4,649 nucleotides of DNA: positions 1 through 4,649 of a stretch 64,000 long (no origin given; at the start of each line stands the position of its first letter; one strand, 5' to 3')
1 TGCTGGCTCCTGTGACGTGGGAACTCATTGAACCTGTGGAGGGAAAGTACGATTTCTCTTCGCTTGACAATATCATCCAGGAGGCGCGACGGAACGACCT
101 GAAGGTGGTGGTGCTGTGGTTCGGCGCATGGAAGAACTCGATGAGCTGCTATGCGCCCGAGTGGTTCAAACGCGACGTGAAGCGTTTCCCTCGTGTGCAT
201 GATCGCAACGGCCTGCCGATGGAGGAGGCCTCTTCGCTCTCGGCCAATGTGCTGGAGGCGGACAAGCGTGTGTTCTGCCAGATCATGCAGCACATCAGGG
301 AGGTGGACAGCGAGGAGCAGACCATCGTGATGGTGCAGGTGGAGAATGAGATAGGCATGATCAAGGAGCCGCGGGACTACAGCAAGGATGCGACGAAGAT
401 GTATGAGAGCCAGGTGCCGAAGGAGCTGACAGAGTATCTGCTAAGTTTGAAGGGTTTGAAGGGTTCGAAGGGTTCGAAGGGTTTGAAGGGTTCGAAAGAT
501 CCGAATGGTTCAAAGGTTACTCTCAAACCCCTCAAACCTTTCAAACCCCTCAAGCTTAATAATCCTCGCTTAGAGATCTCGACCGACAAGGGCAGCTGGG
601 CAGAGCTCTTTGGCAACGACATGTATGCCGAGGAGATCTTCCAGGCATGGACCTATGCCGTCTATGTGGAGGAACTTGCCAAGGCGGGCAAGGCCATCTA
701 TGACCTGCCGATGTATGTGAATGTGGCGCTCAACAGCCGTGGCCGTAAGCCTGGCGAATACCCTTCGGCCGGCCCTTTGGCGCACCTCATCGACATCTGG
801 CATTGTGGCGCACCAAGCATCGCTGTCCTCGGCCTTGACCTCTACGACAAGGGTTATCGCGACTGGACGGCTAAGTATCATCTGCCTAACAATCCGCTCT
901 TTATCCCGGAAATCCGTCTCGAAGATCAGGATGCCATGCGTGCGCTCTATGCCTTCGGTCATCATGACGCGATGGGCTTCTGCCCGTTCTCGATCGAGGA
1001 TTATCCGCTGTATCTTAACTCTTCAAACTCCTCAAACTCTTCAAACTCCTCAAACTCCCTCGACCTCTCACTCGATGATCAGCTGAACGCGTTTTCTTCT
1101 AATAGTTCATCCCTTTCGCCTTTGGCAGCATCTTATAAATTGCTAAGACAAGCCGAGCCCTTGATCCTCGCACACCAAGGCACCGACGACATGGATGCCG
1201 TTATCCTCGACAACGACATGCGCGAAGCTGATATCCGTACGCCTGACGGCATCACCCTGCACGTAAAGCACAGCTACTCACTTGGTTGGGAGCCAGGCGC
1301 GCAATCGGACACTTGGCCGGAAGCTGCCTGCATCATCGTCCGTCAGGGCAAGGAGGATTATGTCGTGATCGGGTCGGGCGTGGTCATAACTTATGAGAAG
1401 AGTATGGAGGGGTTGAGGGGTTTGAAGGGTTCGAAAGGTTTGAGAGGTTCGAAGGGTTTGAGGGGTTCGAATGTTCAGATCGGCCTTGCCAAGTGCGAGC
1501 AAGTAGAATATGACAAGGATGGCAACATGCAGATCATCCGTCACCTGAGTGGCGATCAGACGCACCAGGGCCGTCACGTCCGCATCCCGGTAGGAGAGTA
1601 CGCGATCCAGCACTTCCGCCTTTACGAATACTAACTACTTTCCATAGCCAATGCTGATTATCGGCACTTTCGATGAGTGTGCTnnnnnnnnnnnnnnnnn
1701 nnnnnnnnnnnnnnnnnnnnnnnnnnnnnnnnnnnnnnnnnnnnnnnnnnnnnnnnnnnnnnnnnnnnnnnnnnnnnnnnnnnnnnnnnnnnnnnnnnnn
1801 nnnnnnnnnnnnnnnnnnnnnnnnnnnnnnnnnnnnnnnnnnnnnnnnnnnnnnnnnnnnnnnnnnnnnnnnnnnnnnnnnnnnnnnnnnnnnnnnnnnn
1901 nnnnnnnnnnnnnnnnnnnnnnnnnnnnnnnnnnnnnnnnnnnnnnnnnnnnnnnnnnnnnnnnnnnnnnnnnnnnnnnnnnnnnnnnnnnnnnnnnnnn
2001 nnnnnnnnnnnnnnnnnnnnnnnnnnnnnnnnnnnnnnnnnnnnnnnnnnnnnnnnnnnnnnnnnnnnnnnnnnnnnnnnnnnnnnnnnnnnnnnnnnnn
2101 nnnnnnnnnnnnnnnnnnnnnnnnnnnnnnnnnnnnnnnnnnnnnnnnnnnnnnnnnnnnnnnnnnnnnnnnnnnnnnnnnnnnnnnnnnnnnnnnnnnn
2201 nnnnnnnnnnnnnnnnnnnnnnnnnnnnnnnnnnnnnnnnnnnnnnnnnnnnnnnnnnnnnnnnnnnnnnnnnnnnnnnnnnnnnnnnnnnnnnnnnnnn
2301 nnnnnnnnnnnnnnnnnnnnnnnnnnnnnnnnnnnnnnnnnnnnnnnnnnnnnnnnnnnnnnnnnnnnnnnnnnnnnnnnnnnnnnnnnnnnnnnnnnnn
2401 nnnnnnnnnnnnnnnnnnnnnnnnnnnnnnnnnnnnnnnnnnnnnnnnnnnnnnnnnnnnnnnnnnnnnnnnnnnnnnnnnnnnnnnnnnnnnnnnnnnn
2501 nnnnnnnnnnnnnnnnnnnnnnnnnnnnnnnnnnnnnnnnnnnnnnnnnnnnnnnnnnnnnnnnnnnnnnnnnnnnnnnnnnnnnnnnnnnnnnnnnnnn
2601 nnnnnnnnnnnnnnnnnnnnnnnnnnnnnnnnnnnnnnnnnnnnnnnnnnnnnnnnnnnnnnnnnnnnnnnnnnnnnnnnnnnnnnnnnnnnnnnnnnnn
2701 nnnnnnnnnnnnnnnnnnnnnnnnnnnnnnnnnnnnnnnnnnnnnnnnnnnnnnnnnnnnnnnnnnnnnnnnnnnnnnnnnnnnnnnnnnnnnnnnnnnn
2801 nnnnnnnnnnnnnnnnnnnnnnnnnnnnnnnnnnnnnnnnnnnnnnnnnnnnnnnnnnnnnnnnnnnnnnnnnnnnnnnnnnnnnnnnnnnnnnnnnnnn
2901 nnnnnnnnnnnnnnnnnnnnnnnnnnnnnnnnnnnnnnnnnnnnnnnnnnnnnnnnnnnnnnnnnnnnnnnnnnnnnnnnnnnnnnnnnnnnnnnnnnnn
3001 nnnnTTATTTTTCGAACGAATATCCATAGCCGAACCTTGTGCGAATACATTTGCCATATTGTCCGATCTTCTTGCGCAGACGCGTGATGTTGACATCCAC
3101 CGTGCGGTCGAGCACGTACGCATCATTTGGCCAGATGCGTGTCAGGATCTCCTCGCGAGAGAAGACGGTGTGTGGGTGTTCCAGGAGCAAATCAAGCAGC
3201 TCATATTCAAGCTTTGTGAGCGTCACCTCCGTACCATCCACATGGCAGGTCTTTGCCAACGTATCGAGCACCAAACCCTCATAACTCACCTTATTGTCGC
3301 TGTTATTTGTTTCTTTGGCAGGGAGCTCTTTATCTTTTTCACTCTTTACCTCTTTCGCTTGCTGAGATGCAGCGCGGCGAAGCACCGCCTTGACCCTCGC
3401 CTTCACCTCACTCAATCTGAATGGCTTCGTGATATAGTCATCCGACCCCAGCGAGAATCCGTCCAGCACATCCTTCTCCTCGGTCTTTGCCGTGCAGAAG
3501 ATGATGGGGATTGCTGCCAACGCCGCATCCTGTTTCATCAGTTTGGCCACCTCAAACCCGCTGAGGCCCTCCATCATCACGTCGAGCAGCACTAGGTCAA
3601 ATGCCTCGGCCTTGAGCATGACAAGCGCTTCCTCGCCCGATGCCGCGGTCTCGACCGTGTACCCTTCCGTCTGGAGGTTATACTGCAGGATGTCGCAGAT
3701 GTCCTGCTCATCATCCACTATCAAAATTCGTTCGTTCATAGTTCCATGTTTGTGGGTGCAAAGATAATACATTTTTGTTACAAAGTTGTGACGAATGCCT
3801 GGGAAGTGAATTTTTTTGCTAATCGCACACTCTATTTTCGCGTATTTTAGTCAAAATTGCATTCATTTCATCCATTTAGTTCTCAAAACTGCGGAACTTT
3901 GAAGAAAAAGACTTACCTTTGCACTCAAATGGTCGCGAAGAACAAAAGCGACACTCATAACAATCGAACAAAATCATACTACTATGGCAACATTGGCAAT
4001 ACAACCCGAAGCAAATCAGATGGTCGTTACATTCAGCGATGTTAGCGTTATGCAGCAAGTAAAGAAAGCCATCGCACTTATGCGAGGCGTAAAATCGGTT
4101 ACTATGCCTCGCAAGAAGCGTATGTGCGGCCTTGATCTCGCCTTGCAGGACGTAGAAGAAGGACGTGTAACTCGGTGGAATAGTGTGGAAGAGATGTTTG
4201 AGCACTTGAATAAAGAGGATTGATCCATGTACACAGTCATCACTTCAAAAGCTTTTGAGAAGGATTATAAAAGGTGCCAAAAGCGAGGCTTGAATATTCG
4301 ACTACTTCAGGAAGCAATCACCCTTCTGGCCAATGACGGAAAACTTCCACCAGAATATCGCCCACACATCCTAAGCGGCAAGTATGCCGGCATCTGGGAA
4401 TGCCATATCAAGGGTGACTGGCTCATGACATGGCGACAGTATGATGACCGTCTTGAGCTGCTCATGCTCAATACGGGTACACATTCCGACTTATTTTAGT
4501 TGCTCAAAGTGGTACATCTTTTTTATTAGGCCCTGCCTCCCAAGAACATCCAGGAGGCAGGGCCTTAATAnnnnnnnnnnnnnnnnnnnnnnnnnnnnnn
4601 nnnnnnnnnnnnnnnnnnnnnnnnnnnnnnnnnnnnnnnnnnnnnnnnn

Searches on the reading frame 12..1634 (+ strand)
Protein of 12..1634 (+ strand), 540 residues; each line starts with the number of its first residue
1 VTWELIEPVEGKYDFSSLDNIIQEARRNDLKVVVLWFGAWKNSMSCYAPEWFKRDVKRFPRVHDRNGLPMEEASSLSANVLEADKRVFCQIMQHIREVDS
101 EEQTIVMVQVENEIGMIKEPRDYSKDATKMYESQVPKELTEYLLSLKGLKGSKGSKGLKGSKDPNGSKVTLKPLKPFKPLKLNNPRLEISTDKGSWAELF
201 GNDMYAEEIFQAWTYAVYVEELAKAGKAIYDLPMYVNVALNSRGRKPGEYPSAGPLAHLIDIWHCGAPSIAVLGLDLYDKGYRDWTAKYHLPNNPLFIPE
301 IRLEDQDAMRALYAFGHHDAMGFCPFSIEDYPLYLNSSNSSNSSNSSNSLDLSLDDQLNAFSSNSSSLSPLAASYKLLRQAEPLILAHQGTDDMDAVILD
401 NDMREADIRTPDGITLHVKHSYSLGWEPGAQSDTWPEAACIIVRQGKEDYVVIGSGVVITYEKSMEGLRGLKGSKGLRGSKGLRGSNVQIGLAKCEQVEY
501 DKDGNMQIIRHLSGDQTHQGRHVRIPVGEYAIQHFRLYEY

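Call 95: search_protein_families(library=pfam, proteins=[window:12-1634:+], max_evalue=0.001)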
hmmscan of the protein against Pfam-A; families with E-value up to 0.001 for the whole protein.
window:12-1634:+ (540 aa): 4 families
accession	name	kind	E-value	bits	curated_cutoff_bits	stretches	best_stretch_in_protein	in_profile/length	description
PF18120.7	DUF5597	-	1.7e-27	96.7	23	1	371-524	1-133/133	Domain of unknown function (DUF5597)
PF02449.21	Glyco_hydro_42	-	1.5e-09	38.2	21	1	2-133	33-156/376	Beta-galactosidase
PF01301.25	Glyco_hydro_35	-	4.4e-05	23.7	27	0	90-142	125-178/319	Glycosyl hydrolases family 35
PF01391.23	Collagen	-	0.0004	20.5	27.2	0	467-486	31-50/60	Collagen triple helix repeat (20 copies)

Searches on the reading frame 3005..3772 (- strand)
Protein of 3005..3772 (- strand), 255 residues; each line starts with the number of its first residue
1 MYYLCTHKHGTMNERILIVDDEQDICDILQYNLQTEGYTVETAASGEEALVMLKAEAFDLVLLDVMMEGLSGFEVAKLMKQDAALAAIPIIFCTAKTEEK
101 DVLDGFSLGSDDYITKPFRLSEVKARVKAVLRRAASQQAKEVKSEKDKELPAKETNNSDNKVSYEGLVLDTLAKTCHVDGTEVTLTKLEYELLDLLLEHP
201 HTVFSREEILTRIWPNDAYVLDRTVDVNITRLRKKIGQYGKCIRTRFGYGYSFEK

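Call 95: search_protein_families(library=pfam, proteins=[window:3005-3772:-], max_evalue=0.001)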
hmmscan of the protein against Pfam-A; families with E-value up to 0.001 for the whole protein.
window:3005-3772:- (255 aa): 2 families
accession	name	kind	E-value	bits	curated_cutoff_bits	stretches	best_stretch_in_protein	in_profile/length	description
PF00072.30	Response_reg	-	3e-29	101.8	30.2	1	16-127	1-110/111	Response regulator receiver domain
PF00486.34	Trans_reg_C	-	6.5e-23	81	26.2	1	180-253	1-77/77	Transcriptional regulatory protein, C terminal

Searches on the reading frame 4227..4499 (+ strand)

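Call 95: search_protein_families(library=pfam, proteins=[window:4227-4499:+], max_evalue=0.001)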
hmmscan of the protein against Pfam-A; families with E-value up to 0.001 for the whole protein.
window:4227-4499:+ (90 aa): 1 family
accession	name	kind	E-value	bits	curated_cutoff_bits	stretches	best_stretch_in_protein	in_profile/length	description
PF15738.11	YafQ_toxin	-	2.4e-30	105.1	30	1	2-90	1-87/88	Bacterial toxin of type II toxin-antitoxin system, YafQ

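Call 97: search_protein_families(library=ncbifam, proteins=[window:4227-4499:+], max_evalue=0.001)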
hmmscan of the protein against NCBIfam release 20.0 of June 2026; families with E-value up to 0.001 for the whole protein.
window:4227-4499:+ (90 aa): 2 families
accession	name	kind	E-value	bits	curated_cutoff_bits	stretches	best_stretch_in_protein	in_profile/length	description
TIGR02385.1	RelE_StbE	subfamily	3.5e-17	62.7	27.9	1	4-90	2-88/88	type II toxin-antitoxin system mRNA interferase toxin, RelE/StbE family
TIGR00053.1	TIGR00053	subfamily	2.9e-16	59.9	87.25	1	1-90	1-91/92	YafQ family addiction module toxin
